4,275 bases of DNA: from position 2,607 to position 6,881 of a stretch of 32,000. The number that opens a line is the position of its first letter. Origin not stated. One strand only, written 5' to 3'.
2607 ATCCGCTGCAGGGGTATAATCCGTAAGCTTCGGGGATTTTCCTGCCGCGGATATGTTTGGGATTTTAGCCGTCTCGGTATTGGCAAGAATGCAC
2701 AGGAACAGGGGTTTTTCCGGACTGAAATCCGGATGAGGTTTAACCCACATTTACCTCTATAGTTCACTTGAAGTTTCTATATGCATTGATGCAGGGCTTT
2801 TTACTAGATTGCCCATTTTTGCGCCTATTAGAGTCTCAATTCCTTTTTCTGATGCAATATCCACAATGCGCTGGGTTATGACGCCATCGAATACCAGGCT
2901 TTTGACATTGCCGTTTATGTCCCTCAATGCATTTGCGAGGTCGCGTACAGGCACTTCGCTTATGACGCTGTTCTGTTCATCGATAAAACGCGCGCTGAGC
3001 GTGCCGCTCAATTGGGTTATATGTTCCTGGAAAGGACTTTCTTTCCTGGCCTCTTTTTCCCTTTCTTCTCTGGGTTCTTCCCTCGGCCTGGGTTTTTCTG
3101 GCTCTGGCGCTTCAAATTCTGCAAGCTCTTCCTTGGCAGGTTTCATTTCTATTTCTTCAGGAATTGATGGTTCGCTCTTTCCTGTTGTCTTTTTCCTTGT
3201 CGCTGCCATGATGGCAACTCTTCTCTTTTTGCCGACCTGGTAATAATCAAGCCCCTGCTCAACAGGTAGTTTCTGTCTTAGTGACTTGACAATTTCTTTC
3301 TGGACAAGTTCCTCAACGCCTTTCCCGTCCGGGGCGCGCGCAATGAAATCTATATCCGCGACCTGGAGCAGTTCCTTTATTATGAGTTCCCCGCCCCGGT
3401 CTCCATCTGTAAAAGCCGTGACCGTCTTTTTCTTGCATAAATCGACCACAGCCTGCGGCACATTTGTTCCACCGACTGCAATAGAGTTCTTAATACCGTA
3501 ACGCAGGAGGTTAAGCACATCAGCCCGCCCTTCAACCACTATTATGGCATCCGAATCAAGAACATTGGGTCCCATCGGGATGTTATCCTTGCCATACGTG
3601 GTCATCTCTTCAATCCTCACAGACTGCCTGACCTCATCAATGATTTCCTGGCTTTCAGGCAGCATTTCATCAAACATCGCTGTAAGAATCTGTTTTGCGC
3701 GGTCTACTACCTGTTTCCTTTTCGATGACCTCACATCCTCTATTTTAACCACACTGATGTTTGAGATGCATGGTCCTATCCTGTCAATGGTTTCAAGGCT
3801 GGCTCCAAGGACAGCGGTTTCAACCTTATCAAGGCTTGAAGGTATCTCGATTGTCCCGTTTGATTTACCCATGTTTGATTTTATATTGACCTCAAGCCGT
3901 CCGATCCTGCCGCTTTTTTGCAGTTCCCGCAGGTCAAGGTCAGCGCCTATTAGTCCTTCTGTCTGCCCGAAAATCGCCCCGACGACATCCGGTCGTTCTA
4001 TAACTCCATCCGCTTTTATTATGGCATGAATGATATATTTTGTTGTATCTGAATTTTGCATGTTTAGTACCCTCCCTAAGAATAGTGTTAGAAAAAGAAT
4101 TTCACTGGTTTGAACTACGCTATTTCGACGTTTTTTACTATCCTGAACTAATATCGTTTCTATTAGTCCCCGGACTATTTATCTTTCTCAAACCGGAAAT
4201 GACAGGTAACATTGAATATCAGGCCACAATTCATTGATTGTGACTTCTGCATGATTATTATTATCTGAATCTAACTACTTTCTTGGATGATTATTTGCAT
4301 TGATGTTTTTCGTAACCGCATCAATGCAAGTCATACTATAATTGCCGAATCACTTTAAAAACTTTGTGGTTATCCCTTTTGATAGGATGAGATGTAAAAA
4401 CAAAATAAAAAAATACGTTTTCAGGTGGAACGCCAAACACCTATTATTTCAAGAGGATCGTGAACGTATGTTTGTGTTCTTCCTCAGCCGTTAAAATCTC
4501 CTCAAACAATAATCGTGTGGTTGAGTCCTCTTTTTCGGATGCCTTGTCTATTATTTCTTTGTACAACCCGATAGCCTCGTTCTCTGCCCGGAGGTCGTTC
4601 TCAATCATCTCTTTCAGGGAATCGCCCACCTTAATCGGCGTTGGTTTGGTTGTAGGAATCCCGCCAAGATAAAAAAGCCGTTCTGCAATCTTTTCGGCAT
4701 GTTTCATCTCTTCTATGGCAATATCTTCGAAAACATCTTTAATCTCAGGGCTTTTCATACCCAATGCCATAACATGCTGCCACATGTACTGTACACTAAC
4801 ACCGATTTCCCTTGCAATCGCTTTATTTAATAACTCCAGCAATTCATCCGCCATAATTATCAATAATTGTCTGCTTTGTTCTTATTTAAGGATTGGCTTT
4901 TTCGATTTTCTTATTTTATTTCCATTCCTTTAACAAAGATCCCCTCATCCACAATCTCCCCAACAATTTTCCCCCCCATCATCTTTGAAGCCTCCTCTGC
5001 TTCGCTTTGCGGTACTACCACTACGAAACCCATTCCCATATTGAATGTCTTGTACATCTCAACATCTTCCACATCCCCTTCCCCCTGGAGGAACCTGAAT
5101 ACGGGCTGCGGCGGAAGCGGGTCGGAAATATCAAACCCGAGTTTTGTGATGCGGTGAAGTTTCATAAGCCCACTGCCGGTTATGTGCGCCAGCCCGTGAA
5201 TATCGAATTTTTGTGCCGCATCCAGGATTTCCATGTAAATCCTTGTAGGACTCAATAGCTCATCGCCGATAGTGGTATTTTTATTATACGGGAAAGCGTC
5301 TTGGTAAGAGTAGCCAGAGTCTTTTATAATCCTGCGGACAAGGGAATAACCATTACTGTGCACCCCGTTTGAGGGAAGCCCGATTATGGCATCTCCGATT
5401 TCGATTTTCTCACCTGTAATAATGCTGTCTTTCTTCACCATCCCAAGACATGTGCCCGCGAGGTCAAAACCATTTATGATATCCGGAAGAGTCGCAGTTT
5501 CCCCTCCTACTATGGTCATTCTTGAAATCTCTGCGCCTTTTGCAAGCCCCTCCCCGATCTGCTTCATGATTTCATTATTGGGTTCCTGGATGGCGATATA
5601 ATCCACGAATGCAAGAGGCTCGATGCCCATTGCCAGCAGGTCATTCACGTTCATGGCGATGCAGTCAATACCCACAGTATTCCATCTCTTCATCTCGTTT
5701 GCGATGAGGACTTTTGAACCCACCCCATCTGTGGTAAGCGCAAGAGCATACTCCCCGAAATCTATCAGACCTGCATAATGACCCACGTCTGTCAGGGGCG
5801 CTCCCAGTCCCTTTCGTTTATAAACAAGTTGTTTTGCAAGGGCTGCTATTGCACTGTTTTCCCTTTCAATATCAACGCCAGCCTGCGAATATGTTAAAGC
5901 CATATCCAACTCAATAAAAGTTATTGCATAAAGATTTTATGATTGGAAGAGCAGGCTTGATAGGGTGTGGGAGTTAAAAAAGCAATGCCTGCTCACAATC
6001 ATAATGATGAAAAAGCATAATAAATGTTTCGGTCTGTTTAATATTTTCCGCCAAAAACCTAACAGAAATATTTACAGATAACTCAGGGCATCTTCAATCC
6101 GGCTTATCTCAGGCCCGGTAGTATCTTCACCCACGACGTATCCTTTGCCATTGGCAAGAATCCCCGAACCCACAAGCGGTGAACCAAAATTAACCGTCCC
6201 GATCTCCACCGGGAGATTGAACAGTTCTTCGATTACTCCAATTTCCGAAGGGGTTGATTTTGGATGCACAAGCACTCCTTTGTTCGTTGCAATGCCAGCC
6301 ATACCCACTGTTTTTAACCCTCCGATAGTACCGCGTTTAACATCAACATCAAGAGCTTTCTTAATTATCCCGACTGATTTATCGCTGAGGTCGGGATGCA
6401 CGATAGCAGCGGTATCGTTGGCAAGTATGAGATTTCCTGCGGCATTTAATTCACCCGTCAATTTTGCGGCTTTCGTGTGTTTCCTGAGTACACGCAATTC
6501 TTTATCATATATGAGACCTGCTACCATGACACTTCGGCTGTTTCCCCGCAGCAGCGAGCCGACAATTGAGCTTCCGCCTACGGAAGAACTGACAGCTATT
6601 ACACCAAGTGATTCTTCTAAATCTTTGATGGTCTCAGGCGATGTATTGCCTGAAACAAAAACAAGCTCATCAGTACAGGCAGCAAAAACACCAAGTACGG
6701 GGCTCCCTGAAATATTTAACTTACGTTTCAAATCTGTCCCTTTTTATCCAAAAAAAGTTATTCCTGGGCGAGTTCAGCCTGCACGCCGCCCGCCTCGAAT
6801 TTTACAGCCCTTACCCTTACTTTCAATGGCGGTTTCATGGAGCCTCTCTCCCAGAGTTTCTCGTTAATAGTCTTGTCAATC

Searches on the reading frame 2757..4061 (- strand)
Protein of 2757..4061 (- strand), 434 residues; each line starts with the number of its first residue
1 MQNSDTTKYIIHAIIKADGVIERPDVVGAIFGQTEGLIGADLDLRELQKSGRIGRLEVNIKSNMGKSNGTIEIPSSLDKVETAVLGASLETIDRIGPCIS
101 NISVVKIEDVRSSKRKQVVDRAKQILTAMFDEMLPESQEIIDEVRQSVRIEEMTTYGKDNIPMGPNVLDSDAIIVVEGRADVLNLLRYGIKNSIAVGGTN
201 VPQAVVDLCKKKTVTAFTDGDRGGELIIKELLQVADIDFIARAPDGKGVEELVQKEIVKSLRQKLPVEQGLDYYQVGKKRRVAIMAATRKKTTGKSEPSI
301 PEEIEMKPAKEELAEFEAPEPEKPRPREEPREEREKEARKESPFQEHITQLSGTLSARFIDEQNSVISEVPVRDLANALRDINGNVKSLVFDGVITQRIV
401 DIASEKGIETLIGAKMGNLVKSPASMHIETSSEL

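Call 31: search_protein_families(library=pfam, proteins=[window:2757-4061:-])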
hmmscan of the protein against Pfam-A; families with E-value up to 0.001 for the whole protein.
window:2757-4061:- (434 aa): 3 families
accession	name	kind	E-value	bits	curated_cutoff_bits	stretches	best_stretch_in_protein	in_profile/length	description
PF13662.12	Toprim_4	-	7.6e-12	45.7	25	1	172-233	2-72/85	Toprim domain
PF01751.28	Toprim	-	2.2e-08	34.6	23.1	1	173-242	2-86/96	Toprim domain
PF13155.12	Toprim_2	-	9.5e-08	32.8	22.1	1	174-249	1-84/88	Toprim-like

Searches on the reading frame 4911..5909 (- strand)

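Call 31: search_protein_families(library=pfam, proteins=[window:4911-5909:-])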
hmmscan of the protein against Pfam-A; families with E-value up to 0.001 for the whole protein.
window:4911-5909:- (332 aa): 2 families
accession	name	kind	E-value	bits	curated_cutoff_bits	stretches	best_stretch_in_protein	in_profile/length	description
PF00586.29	AIRS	-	1.2e-25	90.6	24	1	44-158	2-112/112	AIR synthase related protein, N-terminal domain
PF02769.27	AIRS_C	-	7.6e-23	81.8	23.1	1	171-323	2-149/156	AIR synthase related protein, C-terminal domain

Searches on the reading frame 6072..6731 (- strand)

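Call 31: search_protein_families(library=pfam, proteins=[window:6072-6731:-])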
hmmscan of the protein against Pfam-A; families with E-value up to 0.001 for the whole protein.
window:6072-6731:- (219 aa): 1 family
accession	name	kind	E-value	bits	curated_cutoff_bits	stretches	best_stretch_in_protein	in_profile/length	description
PF01912.23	eIF-6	-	1.5e-65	220.8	25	1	4-198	1-197/197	eIF-6 family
